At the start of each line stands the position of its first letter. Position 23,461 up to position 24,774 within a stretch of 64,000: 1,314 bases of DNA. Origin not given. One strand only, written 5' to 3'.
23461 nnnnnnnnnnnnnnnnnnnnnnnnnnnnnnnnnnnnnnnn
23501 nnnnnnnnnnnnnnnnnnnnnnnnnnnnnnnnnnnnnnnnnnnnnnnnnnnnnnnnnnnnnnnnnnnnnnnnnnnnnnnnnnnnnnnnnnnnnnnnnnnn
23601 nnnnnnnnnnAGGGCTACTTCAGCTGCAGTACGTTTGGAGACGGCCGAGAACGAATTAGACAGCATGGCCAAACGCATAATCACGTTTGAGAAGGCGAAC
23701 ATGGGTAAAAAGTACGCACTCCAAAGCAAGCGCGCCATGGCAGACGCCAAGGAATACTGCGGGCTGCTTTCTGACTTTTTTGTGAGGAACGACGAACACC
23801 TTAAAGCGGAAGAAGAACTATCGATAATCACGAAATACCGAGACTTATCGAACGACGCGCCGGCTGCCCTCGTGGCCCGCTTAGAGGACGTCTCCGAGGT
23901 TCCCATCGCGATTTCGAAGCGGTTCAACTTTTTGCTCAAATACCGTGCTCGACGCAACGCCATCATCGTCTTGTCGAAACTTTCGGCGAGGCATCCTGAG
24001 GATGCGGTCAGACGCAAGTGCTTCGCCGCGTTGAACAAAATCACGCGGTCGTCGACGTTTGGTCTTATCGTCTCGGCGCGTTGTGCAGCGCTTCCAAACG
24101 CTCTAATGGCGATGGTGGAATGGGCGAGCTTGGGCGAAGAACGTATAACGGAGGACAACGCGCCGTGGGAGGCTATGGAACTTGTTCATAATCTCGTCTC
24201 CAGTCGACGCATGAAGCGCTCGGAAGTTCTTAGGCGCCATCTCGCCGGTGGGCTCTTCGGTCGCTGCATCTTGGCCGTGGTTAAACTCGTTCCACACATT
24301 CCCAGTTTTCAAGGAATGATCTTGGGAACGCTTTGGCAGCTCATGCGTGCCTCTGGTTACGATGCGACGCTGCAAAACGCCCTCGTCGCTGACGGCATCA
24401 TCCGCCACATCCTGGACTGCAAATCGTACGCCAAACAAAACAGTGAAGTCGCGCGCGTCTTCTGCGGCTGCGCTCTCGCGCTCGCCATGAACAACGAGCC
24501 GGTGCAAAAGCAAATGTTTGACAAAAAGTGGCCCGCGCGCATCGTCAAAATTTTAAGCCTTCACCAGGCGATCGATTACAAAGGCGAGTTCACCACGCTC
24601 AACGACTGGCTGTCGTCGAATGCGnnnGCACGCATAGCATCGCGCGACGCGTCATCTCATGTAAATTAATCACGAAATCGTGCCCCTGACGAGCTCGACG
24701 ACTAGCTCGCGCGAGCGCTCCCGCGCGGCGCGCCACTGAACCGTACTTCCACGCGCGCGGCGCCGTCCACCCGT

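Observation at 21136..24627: Unusual multi-domain protein: thrombospondin type 1 repeat, Cys-rich CxxCGG modules, membrane helices, Glu/Arg charged coiled coil, and a C-terminal ARM-like domain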

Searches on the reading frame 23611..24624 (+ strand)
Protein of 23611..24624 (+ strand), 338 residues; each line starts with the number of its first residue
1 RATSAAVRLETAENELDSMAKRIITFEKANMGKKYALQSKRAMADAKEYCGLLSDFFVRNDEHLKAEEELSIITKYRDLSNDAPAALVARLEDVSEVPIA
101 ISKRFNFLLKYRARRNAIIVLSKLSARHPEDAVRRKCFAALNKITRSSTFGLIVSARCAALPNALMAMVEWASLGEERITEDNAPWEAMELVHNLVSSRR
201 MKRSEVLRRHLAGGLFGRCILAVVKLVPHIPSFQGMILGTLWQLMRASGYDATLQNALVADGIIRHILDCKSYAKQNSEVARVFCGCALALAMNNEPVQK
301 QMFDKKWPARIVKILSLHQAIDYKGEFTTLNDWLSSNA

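Call 12: find_homologous_proteins(query=window:23626-24624:+, max_evalue=0.01)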
Query window:23626-24624:+ (333 aa): 5 proteins with E <= 0.01 among 7602 candidates.
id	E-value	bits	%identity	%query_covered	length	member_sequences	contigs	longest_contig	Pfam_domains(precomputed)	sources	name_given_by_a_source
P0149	1.3e-199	680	92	100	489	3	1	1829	-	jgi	jgi:KaiC/GvpD/RAD55 family RecA-like ATPase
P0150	2.0e-117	410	74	74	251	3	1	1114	-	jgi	jgi:hypothetical protein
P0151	6.4e-107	375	54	100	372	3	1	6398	-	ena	-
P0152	1.4e-106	374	54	100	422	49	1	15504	-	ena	-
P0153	1.6e-56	210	42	84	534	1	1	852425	-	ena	-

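Call 22: search_solved_structures(query=A3, max_evalue=10, show_alignments=2)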
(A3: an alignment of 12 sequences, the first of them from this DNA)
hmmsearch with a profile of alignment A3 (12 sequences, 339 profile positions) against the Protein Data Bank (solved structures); distinct sequences matched with E-value up to 10: 3.
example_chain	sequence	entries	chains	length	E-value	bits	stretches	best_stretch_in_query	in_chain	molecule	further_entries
28op_U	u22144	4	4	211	0.016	17.6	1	15-128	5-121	Centromere protein U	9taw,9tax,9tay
7pb8_U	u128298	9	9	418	0.078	15.4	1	14-128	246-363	Centromere protein U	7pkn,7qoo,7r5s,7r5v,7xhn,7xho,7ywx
3oql_A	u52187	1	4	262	0.27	13.6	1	168-209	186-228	TenA homolog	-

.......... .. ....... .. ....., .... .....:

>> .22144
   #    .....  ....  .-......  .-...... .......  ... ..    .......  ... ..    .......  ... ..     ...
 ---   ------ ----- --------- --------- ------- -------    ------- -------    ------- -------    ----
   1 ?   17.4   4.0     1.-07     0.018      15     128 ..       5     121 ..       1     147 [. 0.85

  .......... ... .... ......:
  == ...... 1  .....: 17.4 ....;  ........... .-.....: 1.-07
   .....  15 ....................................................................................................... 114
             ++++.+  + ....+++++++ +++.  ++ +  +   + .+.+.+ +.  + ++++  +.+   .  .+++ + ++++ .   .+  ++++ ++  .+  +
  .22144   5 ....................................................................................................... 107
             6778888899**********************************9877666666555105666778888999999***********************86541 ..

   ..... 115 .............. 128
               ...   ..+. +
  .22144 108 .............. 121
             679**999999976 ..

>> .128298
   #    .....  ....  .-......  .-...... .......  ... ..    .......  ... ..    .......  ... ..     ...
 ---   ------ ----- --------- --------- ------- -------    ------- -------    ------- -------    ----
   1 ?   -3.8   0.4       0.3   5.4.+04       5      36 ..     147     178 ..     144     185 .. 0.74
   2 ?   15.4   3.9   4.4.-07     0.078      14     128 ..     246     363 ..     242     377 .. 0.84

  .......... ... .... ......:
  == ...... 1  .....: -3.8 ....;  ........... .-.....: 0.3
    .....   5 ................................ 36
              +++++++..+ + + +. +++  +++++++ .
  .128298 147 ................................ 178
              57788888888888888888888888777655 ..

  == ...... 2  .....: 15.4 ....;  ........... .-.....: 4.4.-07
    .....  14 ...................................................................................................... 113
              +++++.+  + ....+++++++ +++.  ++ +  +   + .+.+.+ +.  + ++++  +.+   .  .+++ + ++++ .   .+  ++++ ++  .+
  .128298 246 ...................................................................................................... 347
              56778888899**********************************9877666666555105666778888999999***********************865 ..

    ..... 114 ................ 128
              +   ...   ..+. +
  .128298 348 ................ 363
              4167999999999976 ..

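Call 28: predict_structure(alignment_id=A3)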
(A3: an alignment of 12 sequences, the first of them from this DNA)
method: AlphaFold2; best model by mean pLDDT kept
length: 338 residues; sequences in the alignment: 12
mean_pLDDT: 88.2   pTM: 0.87
mean pLDDT of the five models: 88.2, 87.1, 86.1, 83.5, 83.0
residues with pLDDT >= 90: 150; 70-90: 184; 50-70: 4; < 50: 0
segments of 3 or more residues with pLDDT < 50: none
pLDDT, mean of each block of 10 residues (from residue 1): 86 88 92 80 93 94 89 82 83 84 83 93 95 96 92 91 95 88 93 88 84 86 90 89 89 92 87 86 90 91 86 88 77 76
secondary structure, 60 per line:
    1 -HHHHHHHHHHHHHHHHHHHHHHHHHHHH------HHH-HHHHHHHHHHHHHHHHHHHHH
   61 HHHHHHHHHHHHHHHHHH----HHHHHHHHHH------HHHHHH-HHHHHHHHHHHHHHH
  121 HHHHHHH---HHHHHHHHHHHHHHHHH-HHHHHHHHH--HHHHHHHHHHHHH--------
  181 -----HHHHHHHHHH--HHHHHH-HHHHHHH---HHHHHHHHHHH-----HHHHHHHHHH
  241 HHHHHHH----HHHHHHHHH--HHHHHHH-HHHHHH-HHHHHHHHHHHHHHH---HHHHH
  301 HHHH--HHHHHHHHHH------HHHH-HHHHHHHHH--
elements in order: H2-29 H40-78 H83-92 H99-104 H106-127 H131-147 H149-157 H160-172 H186-195 H198-203 H205-211 H215-225 H231-247 H252-260 H263-269 H271-276 H278-292 H296-304 H307-316 H323-326 H328-336

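Call 42: fold_search(model_id=the predicted structure, library=pdb)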
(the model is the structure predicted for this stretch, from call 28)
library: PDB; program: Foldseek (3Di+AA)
matches with E <= 10: 582; with E <= 0.001: 0
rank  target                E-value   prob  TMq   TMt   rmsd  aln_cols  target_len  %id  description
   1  4rv1_A                1.1e-02  0.97  0.24  0.21  23.1       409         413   12  Crystal Structure of Engineered Protein. Northeast Structural Genomics Consortium (NESG) Target OR497. (released 2014-12-10)
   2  5mfm_F                2.2e-02  0.97  0.25  0.25  14.2       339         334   14  Designed armadillo repeat protein peptide fusion YIIIM6AII_GS11_(KR)5 (released 2017-09-13)
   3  5mfm_C                2.3e-02  1.00  0.38  0.38  20.4       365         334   12  Designed armadillo repeat protein peptide fusion YIIIM6AII_GS11_(KR)5 (released 2017-09-13)
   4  4rv1_C                2.3e-02  0.93  0.24  0.21  22.8       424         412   13  Crystal Structure of Engineered Protein. Northeast Structural Genomics Consortium (NESG) Target OR497. (released 2014-12-10)
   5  5mfm_B                2.4e-02  1.00  0.39  0.39  20.1       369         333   12  Designed armadillo repeat protein peptide fusion YIIIM6AII_GS11_(KR)5 (released 2017-09-13)
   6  5mfm_A                2.4e-02  0.90  0.23  0.23  22.6       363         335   13  Designed armadillo repeat protein peptide fusion YIIIM6AII_GS11_(KR)5 (released 2017-09-13)
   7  4rv1_F                2.7e-02  1.00  0.39  0.33  23.3       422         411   13  Crystal Structure of Engineered Protein. Northeast Structural Genomics Consortium (NESG) Target OR497. (released 2014-12-10)
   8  5mfl_B                3.7e-02  0.94  0.22  0.22  13.5       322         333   12  Designed armadillo repeat protein (KR)5_GS10_YIIIM6AII (released 2017-09-13)
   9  4db8_C                4.3e-02  1.00  0.48  0.66  11.1       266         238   13  Designed Armadillo-repeat Protein (released 2012-05-16)
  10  4plr_A                4.3e-02  0.99  0.36  0.41  20.3       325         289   11  Crystal Structures of Designed Armadillo Repeat Proteins: Implications of Construct Design and Crystallization Conditi (released 2014-08-27)
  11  9dze_A                4.5e-02  0.80  0.23  0.24  23.6       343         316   14  Computationally Designed Bifaceted Protein Nanomaterial pD5-14 (released 2024-10-30)
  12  6s9p_B                4.9e-02  0.98  0.35  0.35  20.3       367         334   11  Designed Armadillo Repeat protein internal Lock2 fused to target peptide KRKAKITWKR (released 2020-02-19)
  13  6sa8_A                4.9e-02  0.82  0.23  0.13  24.4       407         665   14  ring-like DARPin-Armadillo fusion H83_D01 (released 2019-11-20)
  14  6s9m_E                5.1e-02  0.97  0.29  0.32  21.0       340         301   12  Designed Armadillo Repeat protein Lock2 fused to target peptide KRKRKAKITW (released 2020-02-19)
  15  5mfg_C                5.3e-02  1.00  0.38  0.45   9.0       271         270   13  Designed armadillo repeat protein YIIIM5AII in complex with peptide (RR)4 (released 2017-09-13)
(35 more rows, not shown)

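Call 44: search_protein_families(library=pfam, proteins=[window:23611-24624:+], max_evalue=10)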
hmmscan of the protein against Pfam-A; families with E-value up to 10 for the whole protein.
window:23611-24624:+ (338 aa): 1 family
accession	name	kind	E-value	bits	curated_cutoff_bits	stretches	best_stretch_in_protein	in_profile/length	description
PF12397.13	U3snoRNP10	-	0.13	13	34.4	1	112-148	57-93/116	U3 small nucleolar RNA-associated protein 10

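Call 66: find_related_loci(query=A3, collection=metagenome_contigs, flank=5000)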
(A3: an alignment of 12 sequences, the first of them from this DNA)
Query A3 (338 aa) in metagenome_contigs; peptide patterns used: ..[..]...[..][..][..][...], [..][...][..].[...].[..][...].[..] (x = any residue, [..] = any of these).
193 stretches matched a pattern; 29 encode a relative of the query (tblastn E <= 1e-3); 29 distinct loci.
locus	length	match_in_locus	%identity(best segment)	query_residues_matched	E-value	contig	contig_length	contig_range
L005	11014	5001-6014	100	1-338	0e+0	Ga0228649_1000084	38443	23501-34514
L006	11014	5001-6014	100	1-338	0e+0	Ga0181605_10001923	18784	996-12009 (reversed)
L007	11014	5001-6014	100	1-338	0e+0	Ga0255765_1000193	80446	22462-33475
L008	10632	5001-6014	99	1-338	0e+0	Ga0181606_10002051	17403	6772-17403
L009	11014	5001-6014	99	1-338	0e+0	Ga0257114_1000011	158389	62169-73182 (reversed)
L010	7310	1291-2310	90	1-338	0e+0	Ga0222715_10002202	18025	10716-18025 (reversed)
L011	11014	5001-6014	100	1-338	0e+0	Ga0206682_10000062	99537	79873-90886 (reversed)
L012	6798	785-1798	54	3-338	6e-119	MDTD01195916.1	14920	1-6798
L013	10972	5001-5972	56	16-338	7e-119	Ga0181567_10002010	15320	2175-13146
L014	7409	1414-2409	54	7-338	7e-119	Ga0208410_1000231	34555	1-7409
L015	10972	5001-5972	56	16-338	7e-119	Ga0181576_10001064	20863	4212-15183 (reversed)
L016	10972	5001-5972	56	16-338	7e-119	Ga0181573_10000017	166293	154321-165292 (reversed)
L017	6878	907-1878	56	16-338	7e-119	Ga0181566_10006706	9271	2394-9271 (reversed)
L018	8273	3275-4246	55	16-338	2e-118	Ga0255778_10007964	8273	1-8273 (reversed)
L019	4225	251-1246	54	7-338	3e-119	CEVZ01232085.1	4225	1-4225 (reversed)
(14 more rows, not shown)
